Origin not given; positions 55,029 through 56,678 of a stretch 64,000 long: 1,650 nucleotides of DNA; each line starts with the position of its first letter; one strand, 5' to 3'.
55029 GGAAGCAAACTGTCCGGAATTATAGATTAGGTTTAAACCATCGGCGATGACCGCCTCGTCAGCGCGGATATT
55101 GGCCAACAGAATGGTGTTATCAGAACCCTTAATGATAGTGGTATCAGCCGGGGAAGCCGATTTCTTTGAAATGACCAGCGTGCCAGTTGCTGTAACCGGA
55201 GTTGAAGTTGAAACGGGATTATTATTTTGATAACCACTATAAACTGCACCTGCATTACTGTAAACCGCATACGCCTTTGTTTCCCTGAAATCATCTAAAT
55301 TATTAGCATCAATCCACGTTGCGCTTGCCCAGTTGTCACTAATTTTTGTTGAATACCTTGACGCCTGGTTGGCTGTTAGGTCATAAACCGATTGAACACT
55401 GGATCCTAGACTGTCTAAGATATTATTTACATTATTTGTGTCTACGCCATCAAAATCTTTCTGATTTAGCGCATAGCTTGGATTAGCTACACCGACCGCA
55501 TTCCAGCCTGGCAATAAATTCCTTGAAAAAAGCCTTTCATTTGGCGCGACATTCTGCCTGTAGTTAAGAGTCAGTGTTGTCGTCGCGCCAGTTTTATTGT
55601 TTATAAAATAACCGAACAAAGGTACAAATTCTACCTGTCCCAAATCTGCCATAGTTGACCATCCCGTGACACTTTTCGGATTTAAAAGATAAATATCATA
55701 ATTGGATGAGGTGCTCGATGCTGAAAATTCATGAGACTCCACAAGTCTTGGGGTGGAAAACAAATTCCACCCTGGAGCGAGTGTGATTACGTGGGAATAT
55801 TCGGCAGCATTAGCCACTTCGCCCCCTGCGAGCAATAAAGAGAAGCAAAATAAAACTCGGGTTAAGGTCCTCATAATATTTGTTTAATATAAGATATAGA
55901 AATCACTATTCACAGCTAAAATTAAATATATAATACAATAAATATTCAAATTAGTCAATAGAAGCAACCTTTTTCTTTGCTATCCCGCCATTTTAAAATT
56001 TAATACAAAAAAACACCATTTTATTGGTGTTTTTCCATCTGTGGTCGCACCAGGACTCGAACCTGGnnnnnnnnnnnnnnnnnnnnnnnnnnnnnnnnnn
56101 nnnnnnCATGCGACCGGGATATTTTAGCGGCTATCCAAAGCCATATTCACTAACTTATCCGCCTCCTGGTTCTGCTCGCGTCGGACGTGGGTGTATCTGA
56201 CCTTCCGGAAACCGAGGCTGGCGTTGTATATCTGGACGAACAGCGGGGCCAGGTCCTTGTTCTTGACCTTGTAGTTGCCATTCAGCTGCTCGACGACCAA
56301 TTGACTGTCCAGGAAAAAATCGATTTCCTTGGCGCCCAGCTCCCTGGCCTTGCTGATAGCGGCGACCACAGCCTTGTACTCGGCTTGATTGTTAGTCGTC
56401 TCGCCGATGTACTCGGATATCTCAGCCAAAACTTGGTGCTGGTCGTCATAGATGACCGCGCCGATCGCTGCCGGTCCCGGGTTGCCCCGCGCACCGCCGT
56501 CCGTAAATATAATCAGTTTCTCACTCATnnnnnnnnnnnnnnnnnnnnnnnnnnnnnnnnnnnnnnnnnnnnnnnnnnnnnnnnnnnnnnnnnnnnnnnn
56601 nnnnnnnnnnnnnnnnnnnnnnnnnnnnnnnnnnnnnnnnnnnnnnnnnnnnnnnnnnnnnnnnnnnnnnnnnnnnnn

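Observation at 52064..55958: Strongly promoted two-gene secreted-protein operon: candidate S-layer protein plus repeat-bearing partner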

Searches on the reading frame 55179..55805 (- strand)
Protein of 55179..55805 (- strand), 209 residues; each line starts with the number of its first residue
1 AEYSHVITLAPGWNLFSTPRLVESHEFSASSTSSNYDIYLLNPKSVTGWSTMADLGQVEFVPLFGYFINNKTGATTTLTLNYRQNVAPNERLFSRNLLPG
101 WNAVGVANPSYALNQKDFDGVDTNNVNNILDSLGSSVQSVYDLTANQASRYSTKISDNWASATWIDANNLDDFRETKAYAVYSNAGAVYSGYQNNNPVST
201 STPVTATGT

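Call 47: search_protein_representatives(protein=window:55179-55805:-)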
Query: 209 residues. Proteins with E-value up to 0.001 (for the whole library): 174; up to 1e-10: 147; up to 1e-30: 124. The best 150 are listed.
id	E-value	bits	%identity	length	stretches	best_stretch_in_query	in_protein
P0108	6.7e-89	313.3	71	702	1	2-201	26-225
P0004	8.5e-87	306.4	69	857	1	3-203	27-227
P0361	1.5e-76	273.0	62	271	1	3-199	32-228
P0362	4.5e-74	264.9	58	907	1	3-200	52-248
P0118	6.9e-71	254.5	57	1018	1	3-204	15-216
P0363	2.2e-69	249.6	57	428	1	3-199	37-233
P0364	3.8e-68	245.5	58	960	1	4-203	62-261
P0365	2.0e-67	243.2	56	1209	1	3-199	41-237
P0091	4.3e-67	242.1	66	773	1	41-203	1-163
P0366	1.0e-66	240.9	54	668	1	3-206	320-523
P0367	1.2e-66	240.6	57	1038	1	3-201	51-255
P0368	1.3e-61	224.2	53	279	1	3-201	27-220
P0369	5.1e-61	222.3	55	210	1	2-183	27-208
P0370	5.5e-60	218.9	53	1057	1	3-199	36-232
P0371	1.8e-59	217.2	51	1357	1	2-203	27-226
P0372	4.9e-59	215.8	56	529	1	3-201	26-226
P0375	2.2e-58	213.7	54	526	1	3-202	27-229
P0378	8.3e-58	211.8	52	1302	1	2-208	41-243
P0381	6.4e-56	205.6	51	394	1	5-200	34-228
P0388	9.2e-55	201.8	50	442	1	6-204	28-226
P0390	6.2e-54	199.1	54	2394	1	5-196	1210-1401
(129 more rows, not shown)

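Call 49: search_protein_families(library=pfam, proteins=[P0362, P0365, P0371, P0378, P0390, P0372, P0375, P0381, P0388, P0361], max_evalue=0.001)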
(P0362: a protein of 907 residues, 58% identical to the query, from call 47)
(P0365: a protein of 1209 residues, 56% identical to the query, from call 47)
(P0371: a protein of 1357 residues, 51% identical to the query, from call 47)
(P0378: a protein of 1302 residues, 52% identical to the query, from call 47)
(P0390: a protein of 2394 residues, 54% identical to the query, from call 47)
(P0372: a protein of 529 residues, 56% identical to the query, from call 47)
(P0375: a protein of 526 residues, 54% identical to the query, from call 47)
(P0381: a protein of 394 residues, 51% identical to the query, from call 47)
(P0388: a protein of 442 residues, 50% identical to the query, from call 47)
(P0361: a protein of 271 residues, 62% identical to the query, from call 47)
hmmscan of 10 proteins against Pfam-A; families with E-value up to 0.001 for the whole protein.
P0362 (907 aa): 0 families

P0365 (1209 aa): 0 families

P0371 (1357 aa): 0 families

P0378 (1302 aa): 0 families

P0390 (2394 aa): 4 families
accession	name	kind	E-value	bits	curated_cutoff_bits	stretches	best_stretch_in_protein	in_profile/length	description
PF00082.27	Peptidase_S8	-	4.5e-46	157.9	21.8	2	229-437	4-227/288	Subtilase family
PF20578.4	aBig_2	-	2.3e-21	75.9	27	1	1025-1117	1-88/89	Atrophied bacterial Ig domain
PF22148.1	Fervidolysin_NPro-like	-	1.1e-14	55.1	21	1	83-169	4-81/81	Fervidolysin N-terminal prodomain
PF13229.12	Beta_helix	-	6.5e-05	23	25.9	1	749-890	18-155/158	Right handed beta helix region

P0372 (529 aa): 0 families

P0375 (526 aa): 0 families

P0381 (394 aa): 0 families

P0388 (442 aa): 1 family
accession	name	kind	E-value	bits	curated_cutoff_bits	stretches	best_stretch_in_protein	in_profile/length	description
PF16403.11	Bact_surface_Ig-like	-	1.9e-19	69.9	27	1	227-299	1-71/71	Bacterial surface protein, Ig-like domain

P0361 (271 aa): 0 families

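Call 59: find_related_loci(query=A2, collection=metagenome_contigs, flank=6000)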
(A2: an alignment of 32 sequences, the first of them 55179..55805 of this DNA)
Query A2 (209 aa) in metagenome_contigs; peptide patterns used: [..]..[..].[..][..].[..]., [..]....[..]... (x = any residue, [..] = any of these).
274 stretches matched a pattern; 85 encode a relative of the query (tblastn E <= 1e-3); the best 80 are kept; 80 distinct loci.
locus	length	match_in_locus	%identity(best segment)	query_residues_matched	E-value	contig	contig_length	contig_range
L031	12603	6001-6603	73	3-203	3e-100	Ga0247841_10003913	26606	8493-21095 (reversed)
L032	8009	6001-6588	63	3-198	2e-82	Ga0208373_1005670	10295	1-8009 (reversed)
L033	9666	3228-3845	59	3-207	6e-75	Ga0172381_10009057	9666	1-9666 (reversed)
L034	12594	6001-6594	57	1-198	8e-74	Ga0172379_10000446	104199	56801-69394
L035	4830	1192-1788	55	3-199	3e-66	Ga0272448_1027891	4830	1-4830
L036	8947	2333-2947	49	2-206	2e-65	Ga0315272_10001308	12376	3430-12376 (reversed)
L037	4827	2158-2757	54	3-198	1e-62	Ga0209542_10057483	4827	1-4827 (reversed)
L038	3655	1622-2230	50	3-205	2e-62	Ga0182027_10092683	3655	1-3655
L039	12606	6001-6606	54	3-200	4e-62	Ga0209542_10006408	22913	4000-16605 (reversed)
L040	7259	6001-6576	54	5-196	7e-62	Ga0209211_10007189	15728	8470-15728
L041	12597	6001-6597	53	1-196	1e-61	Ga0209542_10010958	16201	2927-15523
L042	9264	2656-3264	50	3-201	7e-61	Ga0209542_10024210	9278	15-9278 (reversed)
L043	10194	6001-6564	51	7-194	2e-60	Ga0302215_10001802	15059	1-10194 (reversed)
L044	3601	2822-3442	49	5-208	1e-60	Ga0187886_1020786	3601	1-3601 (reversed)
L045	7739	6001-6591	51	3-195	7e-60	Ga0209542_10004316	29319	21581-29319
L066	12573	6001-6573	51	5-194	1e-57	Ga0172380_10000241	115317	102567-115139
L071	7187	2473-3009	52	4-183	3e-56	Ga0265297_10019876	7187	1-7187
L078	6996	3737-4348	49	3-194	3e-55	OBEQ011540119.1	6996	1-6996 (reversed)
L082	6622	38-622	49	4-195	1e-54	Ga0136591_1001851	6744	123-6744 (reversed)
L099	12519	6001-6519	52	9-182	6e-53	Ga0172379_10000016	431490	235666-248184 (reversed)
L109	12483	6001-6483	52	21-182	8e-50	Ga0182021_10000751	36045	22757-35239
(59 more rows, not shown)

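Call 63: predict_structure(alignment_id=A2)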
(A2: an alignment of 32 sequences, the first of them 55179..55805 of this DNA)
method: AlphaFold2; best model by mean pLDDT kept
length: 209 residues; sequences in the alignment: 32
mean_pLDDT: 93.8   pTM: 0.89
mean pLDDT of the five models: 93.8, 89.1, 88.8, 88.6, 85.3
residues with pLDDT >= 90: 186; 70-90: 13; 50-70: 8; < 50: 2
segments of 3 or more residues with pLDDT < 50: none
pLDDT, mean of each block of 10 residues (from residue 1): 94 98 98 97 95 97 98 98 96 97 95 90 94 94 96 97 97 96 97 88 55
secondary structure, 60 per line:
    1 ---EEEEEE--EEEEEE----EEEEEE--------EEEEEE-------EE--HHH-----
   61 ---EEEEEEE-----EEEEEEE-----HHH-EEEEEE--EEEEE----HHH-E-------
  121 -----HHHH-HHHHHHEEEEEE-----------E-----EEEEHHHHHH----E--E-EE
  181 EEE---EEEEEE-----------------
elements in order: E4-9 E12-17 E22-27 E36-41 E64-70 E76-82 E92-97 E100-104 H126-129 H131-136 E137-142 E160-163 H164-169 E179-183 E187-192

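Call 65: search_protein_families(library=pfam, proteins=[L035:2760-3428:+, L039:8258-8923:+, L043:7256-8083:+, L066:8290-9285:+, L071:5184-5795:+, L078:5892-6917:+, L082:2993-3598:+, L099:7765-8652:+, L109:8227-9426:+, L034:6601-7527:+], max_evalue=0.01)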
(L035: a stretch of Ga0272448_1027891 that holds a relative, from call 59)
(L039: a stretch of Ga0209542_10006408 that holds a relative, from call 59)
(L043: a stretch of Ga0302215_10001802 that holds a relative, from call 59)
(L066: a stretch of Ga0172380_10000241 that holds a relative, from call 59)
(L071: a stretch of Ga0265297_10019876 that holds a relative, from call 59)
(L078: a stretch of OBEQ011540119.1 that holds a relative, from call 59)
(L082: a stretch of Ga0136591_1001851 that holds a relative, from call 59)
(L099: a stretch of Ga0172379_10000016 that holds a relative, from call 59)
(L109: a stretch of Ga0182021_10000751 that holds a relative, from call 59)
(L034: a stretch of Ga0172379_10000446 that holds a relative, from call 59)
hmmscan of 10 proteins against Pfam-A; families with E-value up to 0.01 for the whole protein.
L035:2760-3428:+ (222 aa): 1 family
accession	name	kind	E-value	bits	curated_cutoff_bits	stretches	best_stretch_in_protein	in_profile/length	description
PF00404.24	Dockerin_1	-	4.9e-08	33.5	22.9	1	171-217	1-53/57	Dockerin type I domain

L039:8258-8923:+ (221 aa): 2 families
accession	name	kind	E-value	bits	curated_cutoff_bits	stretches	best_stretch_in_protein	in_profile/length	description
PF00404.24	Dockerin_1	-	0.0065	17.1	22.9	0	169-215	1-52/57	Dockerin type I domain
PF13202.12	EF-hand_5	-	0.008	16.1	25.9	0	171-186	9-24/25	EF hand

L043:7256-8083:+ (275 aa): 2 families
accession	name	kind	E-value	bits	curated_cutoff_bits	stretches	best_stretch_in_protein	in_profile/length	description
PF01471.23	PG_binding_1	-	8.1e-11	42.4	23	1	218-274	1-57/57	Putative peptidoglycan binding domain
PF09374.15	PG_binding_3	-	0.00049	20.7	24.6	0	220-252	1-32/76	Predicted Peptidoglycan domain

L066:8290-9285:+ (331 aa): 2 families
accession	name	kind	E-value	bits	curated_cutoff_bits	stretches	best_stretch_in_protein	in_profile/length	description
PF01471.23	PG_binding_1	-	5.8e-20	71.7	23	1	273-329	1-57/57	Putative peptidoglycan binding domain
PF09374.15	PG_binding_3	-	0.0011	19.6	24.6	0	277-307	3-32/76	Predicted Peptidoglycan domain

L071:5184-5795:+ (203 aa): 4 families
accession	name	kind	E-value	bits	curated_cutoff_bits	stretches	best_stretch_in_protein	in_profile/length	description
PF00404.24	Dockerin_1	-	1.3e-09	38.5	22.9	1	152-198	2-53/57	Dockerin type I domain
PF00036.39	EF-hand_1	-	3.1e-05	23.7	25.4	0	153-170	10-27/29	EF hand domain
PF13833.12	EF-hand_8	-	5.3e-05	23.3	28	1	150-170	32-52/54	EF-hand domain pair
PF13202.12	EF-hand_5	-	0.002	18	25.9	0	153-167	9-23/25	EF hand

L078:5892-6917:+ (341 aa): 1 family
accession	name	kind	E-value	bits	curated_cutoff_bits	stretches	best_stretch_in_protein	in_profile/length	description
PF01471.23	PG_binding_1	-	1.1e-14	54.8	23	1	235-290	2-57/57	Putative peptidoglycan binding domain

L082:2993-3598:+ (201 aa): 0 families

L099:7765-8652:+ (295 aa): 3 families
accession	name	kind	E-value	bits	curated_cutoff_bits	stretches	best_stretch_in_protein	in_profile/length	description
PF00404.24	Dockerin_1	-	4.1e-09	36.9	22.9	1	244-290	1-53/57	Dockerin type I domain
PF00036.39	EF-hand_1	-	0.00083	19.2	25.4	0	272-292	8-28/29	EF hand domain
PF13405.12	EF-hand_6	-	0.00099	19.1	25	0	272-294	8-30/30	EF-hand domain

L109:8227-9426:+ (399 aa): 4 families
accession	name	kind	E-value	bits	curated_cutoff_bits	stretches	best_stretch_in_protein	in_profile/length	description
PF16403.11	Bact_surface_Ig-like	-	1.6e-18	67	27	1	150-221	1-71/71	Bacterial surface protein, Ig-like domain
PF01471.23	PG_binding_1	-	4.5e-17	62.4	23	1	342-397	2-57/57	Putative peptidoglycan binding domain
PF18981.6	InlK_D3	-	0.0028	18.1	25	1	180-221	36-75/75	Internalin K domain (D3/D4)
PF02494.22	HYR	-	0.0098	16.7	21.7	1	167-221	29-81/81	HYR domain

L034:6601-7527:+ (308 aa): 3 families
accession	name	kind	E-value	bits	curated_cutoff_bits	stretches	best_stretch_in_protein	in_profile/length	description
PF01471.23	PG_binding_1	-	5.6e-15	55.7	23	2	196-233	2-37/57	Putative peptidoglycan binding domain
PF21531.3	Rv2175c_wHTH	-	0.0094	16.3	27.1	0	240-262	18-40/57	DNA-binding protein Rv2175c, wHTH domain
PF22788.2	COP9_hel_rpt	-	0.0096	15.9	27.2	0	198-243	148-191/232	COP9 signalosome complex subunit 3, N-terminal helical repeats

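Call 67: fold_search(model_id=the predicted structure, library=pdb)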
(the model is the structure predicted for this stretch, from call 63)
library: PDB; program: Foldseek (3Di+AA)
matches with E <= 10: 406; with E <= 0.001: 0
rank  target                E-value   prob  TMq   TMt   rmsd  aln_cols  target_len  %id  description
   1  4lmf_A                3.3e-02  0.06  0.13  0.10  26.7       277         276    8  C1s CUB1-EGF-CUB2 (released 2013-08-07)
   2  9m8u_A                7.5e-02  0.07  0.15  0.07  16.2       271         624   10  Cryo-EM structure of human SIDT1 (released 2026-03-18)
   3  6f1h_D                9.5e-02  0.05  0.13  0.11  29.5       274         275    8  C1rC1s complex (released 2018-01-17)
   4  5e4q                  1.5e-01  0.02  0.11  0.09  21.2       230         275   13  Crystal structure of mouse CNTN3 FN1-FN3 domains (released 2016-08-31)
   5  5v00_A                2.7e-01  0.06  0.14  0.16  16.5       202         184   10  Structure of HutD from Pseudomonas fluorescens SBW25 (Formate condition) (released 2017-03-15)
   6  1yll_D                3.6e-01  0.05  0.16  0.16  17.1       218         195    8  Crystal Structure of the Conserved Protein of Unknown Function PA5104 from Pseudomonas aeruginosa PAO1 (released 2005-03-01)
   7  7y68_A                3.6e-01  0.04  0.16  0.06  16.2       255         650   10  SIDT2-pH5.5 plus miRNA (released 2023-06-21)
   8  4es9_A                3.8e-01  0.02  0.13  0.10  20.7       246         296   10  Crystal Structure of the adhesin domain of Epf from Streptococcus pyogenes in P21 (released 2012-09-19)
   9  5fcc_A                4.0e-01  0.05  0.15  0.16  16.1       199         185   11  Structure of HutD from Pseudomonas fluorescens SBW25 (NaCl condition) (released 2017-01-25)
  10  5ckq                  4.0e-01  0.03  0.15  0.12  26.9       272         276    7  CUB1-EGF-CUB2 domains of rat MASP-1 (released 2017-01-18)
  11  2bsy                  4.3e-01  0.03  0.16  0.14  15.9       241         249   10  Epstein Barr Virus dUTPase (released 2005-09-15)
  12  8k13_A                4.3e-01  0.03  0.15  0.06  18.2       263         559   10  SID1 transmembrane family member 1 (released 2024-07-10)
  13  2bh0                  4.5e-01  0.03  0.14  0.14  16.6       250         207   12  Crystal structure of a SeMet derivative of EXPA from Bacillus subtilis at 2.5 angstrom (released 2006-06-28)
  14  8enu_H                4.8e-01  0.02  0.13  0.05  26.8       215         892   11  Structure of the C3bB proconvertase in complex with lufaxin (released 2023-08-09)
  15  1pm4_A                5.1e-01  0.14  0.18  0.28   8.3       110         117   10  Crystal structure of Yersinia pseudotuberculosis-derived mitogen (YPM) (released 2004-01-27)
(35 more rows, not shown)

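Call 89: search_solved_structures(query=A2, max_evalue=10)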
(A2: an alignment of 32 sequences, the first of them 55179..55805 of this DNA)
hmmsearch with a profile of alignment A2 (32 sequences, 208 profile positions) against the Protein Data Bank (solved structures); distinct sequences matched with E-value up to 10: 2.
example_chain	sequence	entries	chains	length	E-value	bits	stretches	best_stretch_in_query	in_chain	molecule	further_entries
5cqq_A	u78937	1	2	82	0.099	15.2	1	125-177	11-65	Regulatory protein zeste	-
7ppo_C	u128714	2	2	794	0.42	13.1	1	37-98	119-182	Calmodulin-dependent glutamylase SidJ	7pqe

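Call 95: fold_search(model_id=the predicted structure, library=viral)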
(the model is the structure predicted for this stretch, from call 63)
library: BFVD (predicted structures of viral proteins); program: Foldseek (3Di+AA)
matches with E <= 10: 607; with E <= 0.001: 1
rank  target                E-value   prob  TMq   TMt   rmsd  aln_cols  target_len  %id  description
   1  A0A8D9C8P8            3.6e-04  1.00  0.49  0.20   8.0       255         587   11  Putative hemin binding protein [uncultured marine phage]
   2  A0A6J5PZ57            4.2e-02  0.14  0.20  0.18  18.3       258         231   11  Uncharacterized protein [uncultured Caudovirales phage]
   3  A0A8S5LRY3            4.2e-02  0.06  0.14  0.09  17.8       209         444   13  Uncharacterized protein [Siphoviridae sp. ctzMZ8]
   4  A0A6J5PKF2            4.4e-02  0.14  0.21  0.19  18.3       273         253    9  Uncharacterized protein [uncultured Caudovirales phage]
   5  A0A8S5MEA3            7.4e-02  0.06  0.14  0.11  20.9       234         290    8  Uncharacterized protein [Siphoviridae sp. ctYh54]
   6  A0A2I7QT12            9.9e-02  0.14  0.22  0.23  22.5       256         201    7  Uncharacterized protein [Vibrio phage 1.057.O._10N.261.46.B12]
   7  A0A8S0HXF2            1.1e-01  0.10  0.13  0.19  13.8       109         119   18  (no name in the UniProt tables at hand)
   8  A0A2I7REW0            1.2e-01  0.08  0.17  0.11  16.3       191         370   10  (no name in the UniProt tables at hand)
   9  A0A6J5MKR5            1.5e-01  0.08  0.16  0.18  16.5       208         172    9  Uncharacterized protein [uncultured Caudovirales phage]
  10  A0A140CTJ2            1.6e-01  0.03  0.12  0.12  18.4       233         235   14  Capsid protein [Pacific flying fox associated cyclovirus-1]
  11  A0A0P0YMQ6            2.0e-01  0.05  0.14  0.10  17.9       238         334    8  (no name in the UniProt tables at hand)
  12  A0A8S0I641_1          2.0e-01  0.03  0.15  0.04  19.8       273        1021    8  (no name in the UniProt tables at hand)
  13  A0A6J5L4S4            2.1e-01  0.07  0.17  0.19  18.1       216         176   12  Uncharacterized protein [uncultured Caudovirales phage]
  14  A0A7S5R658            2.1e-01  0.03  0.13  0.07  16.7       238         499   12  (no name in the UniProt tables at hand)
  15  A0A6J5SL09            2.2e-01  0.08  0.16  0.07  14.7       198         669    7  Uncharacterized protein [uncultured Caudovirales phage]
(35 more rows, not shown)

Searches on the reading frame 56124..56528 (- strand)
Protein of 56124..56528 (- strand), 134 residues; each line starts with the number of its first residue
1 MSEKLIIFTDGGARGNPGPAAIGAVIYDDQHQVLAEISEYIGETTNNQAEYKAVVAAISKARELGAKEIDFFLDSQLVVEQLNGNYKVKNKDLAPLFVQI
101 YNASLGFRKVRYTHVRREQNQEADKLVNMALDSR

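Call 34: search_protein_families(library=pfam, proteins=[window:56124-56528:-], max_evalue=0.00001)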
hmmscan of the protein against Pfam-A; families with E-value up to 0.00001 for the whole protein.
window:56124-56528:- (134 aa): 2 families
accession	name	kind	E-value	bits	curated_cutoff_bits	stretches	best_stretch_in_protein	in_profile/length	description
PF13456.12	RVT_3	-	1.1e-25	90.3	21.6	1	9-130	2-123/123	Reverse transcriptase-like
PF00075.30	RNase_H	-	1e-14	55.4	25.8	1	3-130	2-139/141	RNase H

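Call 97: find_encoding_contigs(protein=window:56124-56528:-, flank=8000, max_places=6)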
Protein window:56124-56528:- (134 aa): no gene with exactly this product is on record in the collection.
